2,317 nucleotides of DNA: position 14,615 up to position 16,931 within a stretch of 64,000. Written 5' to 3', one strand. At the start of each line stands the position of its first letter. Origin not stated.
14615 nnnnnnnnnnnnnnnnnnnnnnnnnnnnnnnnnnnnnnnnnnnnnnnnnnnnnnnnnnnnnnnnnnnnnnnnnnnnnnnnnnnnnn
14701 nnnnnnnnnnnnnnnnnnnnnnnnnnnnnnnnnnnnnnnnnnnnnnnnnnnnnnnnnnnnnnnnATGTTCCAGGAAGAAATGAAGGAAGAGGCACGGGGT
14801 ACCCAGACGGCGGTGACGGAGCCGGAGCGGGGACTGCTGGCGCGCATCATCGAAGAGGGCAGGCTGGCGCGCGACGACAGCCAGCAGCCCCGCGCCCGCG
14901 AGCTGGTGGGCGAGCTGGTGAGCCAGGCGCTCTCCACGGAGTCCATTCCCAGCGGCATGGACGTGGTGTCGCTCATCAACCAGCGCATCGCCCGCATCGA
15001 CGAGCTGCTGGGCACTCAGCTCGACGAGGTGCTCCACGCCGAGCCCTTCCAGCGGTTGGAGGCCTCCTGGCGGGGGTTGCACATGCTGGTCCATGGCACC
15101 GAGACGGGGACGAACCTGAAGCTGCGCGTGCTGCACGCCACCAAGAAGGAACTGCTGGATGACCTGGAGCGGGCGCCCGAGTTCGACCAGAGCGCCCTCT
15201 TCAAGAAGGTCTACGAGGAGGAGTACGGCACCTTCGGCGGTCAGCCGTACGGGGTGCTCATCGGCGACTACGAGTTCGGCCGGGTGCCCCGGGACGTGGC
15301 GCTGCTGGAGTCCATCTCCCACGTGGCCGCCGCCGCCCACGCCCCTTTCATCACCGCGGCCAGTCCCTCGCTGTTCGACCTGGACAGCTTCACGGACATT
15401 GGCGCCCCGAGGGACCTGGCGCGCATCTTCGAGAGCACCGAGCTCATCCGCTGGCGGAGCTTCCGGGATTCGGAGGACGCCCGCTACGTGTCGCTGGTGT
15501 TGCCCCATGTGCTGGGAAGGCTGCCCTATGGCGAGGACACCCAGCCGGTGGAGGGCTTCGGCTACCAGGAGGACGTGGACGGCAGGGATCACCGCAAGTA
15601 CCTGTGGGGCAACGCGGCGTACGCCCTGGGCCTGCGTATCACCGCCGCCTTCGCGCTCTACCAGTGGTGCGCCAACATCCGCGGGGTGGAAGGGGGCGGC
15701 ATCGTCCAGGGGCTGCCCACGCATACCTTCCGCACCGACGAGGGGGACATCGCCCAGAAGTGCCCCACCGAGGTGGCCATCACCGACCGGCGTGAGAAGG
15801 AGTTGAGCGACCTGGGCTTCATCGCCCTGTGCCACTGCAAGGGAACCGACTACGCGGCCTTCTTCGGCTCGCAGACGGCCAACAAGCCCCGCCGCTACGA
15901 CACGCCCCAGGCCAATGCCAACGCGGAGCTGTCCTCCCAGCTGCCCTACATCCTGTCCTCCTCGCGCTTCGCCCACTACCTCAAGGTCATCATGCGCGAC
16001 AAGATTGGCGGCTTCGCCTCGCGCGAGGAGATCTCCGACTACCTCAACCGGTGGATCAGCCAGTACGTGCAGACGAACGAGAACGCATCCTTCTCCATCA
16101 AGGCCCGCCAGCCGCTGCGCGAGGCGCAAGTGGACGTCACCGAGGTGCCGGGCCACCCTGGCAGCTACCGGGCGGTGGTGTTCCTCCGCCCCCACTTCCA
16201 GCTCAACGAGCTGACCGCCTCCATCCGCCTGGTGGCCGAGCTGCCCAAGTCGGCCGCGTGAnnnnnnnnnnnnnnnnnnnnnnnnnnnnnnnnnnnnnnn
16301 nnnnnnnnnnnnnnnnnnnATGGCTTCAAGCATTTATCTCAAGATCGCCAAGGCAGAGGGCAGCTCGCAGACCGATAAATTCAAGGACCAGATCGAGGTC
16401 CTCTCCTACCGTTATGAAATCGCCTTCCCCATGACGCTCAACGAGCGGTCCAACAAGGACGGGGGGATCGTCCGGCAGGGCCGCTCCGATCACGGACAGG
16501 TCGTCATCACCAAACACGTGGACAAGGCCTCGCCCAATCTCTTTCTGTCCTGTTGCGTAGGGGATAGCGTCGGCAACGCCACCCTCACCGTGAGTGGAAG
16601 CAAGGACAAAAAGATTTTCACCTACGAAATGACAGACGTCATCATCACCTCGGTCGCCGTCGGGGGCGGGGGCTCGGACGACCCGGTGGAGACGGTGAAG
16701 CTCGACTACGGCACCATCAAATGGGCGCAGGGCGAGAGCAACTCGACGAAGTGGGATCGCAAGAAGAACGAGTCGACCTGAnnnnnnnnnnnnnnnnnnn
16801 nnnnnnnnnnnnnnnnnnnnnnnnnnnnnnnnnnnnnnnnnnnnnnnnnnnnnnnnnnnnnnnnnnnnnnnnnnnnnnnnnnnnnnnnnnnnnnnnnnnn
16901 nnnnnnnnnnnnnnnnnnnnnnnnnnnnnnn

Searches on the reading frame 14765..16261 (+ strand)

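Call 90: search_protein_families(library=pfam, proteins=[window:14765-16261:+], max_evalue=0.00001)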
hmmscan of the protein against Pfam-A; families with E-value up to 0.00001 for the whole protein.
window:14765-16261:+ (498 aa): 2 families
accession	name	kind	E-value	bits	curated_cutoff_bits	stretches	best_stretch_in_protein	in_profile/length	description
PF05943.17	VipB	-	4e-136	453.4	27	1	73-372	2-300/301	EvpB/VC_A0108, tail sheath N-terminal domain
PF18945.5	VipB_2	-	1.8e-45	154.2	27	1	382-493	1-112/112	EvpB/VC_A0108, tail sheath gpW/gp25-like domain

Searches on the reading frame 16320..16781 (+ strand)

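Call 90: search_protein_families(library=pfam, proteins=[window:16320-16781:+], max_evalue=0.00001)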
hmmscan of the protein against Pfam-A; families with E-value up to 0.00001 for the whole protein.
window:16320-16781:+ (153 aa): 1 family
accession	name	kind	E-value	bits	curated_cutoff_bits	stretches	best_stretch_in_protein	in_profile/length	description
PF05638.18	T6SS_HCP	-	3.3e-29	102.2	23.5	1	6-136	1-128/129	Type VI secretion system effector, Hcp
